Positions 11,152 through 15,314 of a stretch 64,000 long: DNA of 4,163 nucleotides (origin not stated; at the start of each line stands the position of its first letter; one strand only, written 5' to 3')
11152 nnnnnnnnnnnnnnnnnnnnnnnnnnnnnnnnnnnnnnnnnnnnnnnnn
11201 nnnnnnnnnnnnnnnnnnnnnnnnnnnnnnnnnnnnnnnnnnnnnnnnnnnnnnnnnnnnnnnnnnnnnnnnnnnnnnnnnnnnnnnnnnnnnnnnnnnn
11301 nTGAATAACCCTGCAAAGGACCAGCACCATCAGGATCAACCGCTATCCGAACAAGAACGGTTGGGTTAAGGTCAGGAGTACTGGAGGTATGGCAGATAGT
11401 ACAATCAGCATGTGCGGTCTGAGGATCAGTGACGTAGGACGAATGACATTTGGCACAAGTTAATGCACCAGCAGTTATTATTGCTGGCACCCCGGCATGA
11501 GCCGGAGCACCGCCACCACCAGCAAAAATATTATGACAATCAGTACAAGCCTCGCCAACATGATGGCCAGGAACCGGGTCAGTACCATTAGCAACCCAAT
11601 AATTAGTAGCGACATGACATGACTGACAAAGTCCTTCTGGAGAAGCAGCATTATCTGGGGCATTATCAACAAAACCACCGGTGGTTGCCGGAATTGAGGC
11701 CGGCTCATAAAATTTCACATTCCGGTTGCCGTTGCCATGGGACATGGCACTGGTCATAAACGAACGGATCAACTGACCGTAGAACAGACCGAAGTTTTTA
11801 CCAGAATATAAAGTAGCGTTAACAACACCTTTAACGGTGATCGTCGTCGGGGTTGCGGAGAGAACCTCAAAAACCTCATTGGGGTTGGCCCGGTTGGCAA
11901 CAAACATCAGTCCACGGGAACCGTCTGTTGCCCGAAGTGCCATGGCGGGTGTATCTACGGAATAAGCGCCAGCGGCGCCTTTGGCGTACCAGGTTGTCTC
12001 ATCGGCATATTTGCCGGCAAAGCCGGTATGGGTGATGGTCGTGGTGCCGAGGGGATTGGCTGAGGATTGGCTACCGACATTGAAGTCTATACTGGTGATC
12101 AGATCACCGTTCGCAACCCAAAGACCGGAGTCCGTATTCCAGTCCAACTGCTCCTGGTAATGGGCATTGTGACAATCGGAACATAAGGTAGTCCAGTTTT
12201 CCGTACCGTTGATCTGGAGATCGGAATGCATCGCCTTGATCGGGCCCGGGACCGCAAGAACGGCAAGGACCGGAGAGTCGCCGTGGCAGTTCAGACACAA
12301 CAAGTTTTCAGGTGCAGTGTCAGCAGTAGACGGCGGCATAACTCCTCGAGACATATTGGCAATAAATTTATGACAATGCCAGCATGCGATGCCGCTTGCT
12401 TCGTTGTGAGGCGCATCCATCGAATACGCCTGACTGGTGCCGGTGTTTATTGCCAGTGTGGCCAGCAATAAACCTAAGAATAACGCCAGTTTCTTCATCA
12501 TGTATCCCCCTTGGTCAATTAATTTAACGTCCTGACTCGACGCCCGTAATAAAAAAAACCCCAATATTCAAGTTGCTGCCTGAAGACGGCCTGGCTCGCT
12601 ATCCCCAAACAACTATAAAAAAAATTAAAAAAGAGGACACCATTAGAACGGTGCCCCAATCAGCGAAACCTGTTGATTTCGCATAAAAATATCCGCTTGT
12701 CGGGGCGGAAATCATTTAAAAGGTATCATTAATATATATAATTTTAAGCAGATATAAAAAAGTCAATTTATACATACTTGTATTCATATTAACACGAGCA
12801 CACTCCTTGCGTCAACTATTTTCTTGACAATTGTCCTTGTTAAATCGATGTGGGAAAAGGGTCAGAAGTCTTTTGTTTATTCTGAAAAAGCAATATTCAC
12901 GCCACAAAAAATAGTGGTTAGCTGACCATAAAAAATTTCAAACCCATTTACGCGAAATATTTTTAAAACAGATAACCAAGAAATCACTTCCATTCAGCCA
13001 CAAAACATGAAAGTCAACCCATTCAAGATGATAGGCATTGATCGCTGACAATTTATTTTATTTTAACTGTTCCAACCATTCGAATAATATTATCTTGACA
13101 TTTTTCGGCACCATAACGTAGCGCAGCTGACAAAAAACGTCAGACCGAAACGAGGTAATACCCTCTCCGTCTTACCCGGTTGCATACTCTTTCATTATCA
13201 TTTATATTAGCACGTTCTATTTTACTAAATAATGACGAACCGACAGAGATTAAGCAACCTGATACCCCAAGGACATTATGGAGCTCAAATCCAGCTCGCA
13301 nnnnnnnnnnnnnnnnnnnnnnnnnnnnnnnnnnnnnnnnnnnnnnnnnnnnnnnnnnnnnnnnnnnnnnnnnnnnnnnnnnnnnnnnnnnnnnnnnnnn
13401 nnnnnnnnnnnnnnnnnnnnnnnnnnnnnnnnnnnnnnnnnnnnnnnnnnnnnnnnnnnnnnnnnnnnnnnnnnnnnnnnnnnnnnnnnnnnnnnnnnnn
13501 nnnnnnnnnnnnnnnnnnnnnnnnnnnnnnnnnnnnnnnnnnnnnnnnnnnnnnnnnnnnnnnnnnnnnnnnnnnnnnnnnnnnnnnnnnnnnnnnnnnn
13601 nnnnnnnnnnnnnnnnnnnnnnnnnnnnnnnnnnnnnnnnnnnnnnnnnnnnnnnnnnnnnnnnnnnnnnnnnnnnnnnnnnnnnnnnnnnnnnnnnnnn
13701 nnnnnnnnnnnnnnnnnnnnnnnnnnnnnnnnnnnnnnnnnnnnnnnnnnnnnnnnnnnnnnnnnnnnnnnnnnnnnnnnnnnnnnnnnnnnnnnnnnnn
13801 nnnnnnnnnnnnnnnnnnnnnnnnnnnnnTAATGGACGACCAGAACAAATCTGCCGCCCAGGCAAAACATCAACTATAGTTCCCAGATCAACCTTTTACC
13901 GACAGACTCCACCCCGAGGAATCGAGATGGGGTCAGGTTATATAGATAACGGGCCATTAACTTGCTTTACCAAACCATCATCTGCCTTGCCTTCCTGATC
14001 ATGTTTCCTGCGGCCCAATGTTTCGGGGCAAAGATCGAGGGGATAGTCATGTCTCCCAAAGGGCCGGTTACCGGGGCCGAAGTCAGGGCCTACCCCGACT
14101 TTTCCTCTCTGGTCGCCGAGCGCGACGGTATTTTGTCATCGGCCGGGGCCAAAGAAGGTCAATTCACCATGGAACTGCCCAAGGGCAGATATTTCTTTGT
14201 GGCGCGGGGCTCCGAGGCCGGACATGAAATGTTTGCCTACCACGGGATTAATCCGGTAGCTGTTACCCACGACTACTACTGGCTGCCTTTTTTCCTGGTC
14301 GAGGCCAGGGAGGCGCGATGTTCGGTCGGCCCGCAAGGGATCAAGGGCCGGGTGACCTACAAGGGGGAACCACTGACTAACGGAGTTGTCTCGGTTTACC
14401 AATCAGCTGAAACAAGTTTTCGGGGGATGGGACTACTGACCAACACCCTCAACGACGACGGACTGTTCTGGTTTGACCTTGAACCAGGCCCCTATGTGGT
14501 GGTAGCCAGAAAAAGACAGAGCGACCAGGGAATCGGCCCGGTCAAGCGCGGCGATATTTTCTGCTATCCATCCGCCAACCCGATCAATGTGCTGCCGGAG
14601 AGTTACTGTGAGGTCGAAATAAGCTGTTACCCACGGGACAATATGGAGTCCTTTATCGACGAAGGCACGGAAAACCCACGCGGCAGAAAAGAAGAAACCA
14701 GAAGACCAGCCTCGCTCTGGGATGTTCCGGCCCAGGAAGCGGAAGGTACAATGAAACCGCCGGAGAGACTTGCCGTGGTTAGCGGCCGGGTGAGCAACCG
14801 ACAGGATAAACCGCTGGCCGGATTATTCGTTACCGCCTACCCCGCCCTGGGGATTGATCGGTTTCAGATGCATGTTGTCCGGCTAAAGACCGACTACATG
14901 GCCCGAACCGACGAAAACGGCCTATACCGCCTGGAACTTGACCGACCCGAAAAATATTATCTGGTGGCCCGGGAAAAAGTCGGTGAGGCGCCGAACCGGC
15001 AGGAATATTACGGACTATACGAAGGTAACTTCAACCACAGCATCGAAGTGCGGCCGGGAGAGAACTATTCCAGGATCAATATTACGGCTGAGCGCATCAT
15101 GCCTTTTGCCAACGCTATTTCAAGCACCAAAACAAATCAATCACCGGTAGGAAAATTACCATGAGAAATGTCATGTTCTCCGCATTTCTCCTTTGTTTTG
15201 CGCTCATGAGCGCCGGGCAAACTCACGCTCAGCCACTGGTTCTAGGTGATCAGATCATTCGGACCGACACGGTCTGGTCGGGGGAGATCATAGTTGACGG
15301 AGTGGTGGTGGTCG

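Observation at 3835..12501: Monocistronic gene for a secreted multiheme cytochrome c of about 2,890 aa with about 63 heme-attachment motifs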

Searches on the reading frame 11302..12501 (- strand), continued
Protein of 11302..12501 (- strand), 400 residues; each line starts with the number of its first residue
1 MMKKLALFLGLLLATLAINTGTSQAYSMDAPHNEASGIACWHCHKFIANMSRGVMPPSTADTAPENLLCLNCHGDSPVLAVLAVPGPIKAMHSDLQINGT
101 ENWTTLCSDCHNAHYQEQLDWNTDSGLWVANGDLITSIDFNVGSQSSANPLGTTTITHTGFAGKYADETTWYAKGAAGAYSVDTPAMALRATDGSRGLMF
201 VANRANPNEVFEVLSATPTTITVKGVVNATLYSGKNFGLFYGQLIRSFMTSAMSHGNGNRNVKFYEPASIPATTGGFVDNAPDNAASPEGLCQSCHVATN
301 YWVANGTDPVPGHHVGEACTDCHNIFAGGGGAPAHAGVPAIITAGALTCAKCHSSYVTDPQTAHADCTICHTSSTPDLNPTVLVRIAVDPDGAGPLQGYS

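Call 97: search_protein_families(library=pfam, proteins=[L004:14830-17319:+, L005:15353-17860:+], max_evalue=0.001)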
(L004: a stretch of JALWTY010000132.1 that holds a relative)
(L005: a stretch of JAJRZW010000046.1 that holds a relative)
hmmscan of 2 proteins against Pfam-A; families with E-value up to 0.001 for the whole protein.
L004:14830-17319:+ (830 aa): 3 families
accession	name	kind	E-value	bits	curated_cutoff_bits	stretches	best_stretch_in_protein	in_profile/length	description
PF03160.20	Calx-beta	-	2.5e-48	163.4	27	2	298-409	5-119/119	Calx-beta domain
PF05345.18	He_PIG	-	0.00012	22.9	24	1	535-618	8-95/96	Putative Ig domain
PF17963.7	Big_9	-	0.00019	22.7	23.6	1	536-617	11-89/89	Bacterial Ig domain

L005:15353-17860:+ (836 aa): 2 families
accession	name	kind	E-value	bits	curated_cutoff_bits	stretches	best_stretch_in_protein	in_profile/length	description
PF03160.20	Calx-beta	-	1.2e-46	158.1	27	2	276-388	4-119/119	Calx-beta domain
PF05345.18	He_PIG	-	0.00032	21.5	24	1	515-598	8-95/96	Putative Ig domain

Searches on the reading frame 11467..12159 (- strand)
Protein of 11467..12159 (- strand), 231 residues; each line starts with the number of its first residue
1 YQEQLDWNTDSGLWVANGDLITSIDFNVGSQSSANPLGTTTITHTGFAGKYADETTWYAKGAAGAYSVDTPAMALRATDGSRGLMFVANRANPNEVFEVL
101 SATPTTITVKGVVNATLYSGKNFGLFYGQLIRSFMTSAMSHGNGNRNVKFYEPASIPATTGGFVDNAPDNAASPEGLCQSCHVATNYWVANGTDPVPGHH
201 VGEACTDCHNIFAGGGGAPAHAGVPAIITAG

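Call 84: search_solved_structures(query=A4, max_evalue=10, show_alignments=4)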
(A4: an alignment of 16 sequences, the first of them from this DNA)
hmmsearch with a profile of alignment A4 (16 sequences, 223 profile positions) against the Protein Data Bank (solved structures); distinct sequences matched with E-value up to 10: 14.
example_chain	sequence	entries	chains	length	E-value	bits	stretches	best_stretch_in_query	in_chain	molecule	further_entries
3oue_A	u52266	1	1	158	0.0031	20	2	148-211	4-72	Cytochrome c family protein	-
3ov0_A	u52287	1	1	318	0.0064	19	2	148-211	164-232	Cytochrome c family protein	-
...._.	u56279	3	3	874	0.015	17.8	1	167-211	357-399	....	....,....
1rwj_A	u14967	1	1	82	0.015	17.8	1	148-211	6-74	Cytochrome c family protein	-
2j7a_C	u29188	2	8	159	0.04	16.4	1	172-210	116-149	CYTOCHROME C QUINOL DEHYDROGENASE NRFH | NAPC/NIRT CYTOCHROME C FAMILY PROTEIN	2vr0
3fc3_A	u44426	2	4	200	0.16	14.5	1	169-219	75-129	Restriction endonuclease Hpy99I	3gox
7obi_A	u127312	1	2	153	0.19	14.2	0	13-74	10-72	CTPR-rv4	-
2wsh_A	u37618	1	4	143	0.25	13.8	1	88-150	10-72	ENDONUCLEASE II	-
3ouq_A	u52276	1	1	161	0.28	13.7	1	172-214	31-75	Cytochrome c family protein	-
2eny_A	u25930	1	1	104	0.51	12.8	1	44-96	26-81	Obscurin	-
8yry_A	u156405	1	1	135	0.56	12.7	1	174-206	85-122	Receptor tyrosine-protein kinase erbB-3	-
5zwn_Q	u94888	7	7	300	0.8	12.1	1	112-158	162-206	U1 small nuclear ribonucleoprotein 70 kDa homolog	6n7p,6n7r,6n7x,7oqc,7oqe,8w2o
6g90_B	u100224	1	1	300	0.83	12.1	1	112-158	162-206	U1 small nuclear ribonucleoprotein 70 kDa homolog,U1 small nuclear ribonucleoprotein 70 kD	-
7o0u_C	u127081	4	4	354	1.4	11.3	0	179-202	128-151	MULTIHEME_CYTC domain-containing protein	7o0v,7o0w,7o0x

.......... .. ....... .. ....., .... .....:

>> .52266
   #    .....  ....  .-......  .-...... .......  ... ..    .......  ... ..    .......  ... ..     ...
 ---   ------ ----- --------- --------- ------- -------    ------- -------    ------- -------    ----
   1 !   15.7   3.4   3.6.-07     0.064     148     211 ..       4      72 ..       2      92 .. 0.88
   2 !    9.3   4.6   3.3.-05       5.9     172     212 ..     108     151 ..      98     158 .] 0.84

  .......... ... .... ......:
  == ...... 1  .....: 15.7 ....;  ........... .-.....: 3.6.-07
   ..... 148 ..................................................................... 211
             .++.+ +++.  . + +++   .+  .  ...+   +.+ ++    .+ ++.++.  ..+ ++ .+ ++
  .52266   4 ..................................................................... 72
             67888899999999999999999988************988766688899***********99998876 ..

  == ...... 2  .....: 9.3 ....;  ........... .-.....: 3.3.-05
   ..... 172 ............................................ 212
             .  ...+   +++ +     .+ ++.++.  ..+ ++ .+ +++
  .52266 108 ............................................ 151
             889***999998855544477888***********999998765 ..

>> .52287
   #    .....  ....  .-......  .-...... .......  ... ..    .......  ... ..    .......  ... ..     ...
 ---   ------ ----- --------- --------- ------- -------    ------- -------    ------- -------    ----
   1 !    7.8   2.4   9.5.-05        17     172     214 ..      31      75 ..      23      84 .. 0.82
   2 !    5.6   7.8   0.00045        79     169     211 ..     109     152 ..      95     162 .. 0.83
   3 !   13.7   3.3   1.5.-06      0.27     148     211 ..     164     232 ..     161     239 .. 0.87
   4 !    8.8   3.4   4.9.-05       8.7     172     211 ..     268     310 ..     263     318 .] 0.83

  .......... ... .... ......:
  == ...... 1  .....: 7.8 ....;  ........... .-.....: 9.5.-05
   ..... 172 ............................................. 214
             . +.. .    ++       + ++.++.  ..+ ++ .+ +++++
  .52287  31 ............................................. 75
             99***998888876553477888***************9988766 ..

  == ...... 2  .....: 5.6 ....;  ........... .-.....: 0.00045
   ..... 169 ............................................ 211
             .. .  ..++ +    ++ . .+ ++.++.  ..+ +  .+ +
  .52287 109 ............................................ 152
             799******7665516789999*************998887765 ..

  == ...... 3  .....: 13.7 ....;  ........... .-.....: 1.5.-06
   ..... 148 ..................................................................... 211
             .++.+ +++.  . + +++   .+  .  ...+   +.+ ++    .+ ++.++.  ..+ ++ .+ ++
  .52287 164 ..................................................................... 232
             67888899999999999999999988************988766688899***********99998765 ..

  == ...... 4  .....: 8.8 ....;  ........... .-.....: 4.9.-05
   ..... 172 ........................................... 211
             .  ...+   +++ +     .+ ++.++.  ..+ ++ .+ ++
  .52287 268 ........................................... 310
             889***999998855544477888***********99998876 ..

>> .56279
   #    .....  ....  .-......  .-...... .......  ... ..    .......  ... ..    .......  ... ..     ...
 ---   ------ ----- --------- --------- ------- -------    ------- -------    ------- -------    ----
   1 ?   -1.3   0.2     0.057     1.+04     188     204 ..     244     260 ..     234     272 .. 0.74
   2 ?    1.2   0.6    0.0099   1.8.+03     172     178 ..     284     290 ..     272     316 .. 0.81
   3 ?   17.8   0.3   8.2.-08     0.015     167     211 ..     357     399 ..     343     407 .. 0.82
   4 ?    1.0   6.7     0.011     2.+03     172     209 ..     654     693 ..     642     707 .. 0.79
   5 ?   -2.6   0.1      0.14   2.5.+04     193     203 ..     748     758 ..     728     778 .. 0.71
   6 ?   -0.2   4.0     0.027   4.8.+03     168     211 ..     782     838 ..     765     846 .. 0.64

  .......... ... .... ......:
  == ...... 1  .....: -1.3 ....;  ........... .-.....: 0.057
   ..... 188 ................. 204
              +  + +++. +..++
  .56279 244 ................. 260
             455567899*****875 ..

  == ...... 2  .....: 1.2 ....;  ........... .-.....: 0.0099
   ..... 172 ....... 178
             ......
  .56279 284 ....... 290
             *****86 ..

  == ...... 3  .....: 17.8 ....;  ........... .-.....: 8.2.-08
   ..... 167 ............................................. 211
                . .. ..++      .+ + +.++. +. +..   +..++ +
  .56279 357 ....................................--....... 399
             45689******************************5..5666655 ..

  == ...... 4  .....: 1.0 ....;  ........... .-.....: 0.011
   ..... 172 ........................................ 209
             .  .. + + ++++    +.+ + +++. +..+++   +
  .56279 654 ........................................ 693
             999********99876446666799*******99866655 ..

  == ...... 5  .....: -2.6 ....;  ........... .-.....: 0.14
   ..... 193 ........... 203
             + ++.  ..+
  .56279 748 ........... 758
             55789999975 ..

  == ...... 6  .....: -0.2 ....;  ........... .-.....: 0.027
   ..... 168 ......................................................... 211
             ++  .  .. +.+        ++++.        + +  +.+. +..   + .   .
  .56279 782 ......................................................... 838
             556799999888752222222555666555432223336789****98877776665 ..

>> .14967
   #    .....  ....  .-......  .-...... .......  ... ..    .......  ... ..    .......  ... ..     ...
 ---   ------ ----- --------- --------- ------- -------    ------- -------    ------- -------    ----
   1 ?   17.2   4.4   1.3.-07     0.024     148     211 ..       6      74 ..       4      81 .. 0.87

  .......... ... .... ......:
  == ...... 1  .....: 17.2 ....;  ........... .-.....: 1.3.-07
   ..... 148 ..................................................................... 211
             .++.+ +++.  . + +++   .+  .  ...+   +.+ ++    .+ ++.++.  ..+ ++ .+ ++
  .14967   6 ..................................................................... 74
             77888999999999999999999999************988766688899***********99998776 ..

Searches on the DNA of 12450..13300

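Call 61: search_rna_families(source=window, start=12450, end=13300, threshold=evalue, max_evalue=1)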
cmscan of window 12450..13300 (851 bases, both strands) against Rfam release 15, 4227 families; matches with E-value up to 1: 0.
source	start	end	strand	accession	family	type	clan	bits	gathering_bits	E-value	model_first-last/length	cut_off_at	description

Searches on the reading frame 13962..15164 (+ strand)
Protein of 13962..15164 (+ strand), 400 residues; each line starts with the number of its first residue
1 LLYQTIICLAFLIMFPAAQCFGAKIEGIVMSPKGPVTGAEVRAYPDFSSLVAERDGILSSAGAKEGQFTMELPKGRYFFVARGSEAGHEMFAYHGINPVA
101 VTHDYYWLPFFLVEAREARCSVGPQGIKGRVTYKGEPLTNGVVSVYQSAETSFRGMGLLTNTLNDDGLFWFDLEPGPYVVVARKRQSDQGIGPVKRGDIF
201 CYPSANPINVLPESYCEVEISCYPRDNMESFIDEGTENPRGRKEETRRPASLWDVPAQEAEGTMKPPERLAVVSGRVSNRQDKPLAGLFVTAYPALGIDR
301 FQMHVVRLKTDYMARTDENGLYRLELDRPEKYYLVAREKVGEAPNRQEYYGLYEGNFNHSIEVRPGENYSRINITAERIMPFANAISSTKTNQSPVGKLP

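Call 9: search_protein_families(library=pfam, proteins=[window:13962-15164:+], max_evalue=0.001)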
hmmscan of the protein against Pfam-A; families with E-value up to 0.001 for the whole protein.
window:13962-15164:+ (400 aa): 2 families
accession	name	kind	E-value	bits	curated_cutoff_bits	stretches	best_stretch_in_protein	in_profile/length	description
PF13620.12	CarboxypepD_reg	-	1.3e-15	58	32.3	2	273-374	2-79/82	Carboxypeptidase regulatory-like domain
PF10670.15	DUF4198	-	1.6e-06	28.9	34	0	127-183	149-206/209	Domain of unknown function (DUF4198)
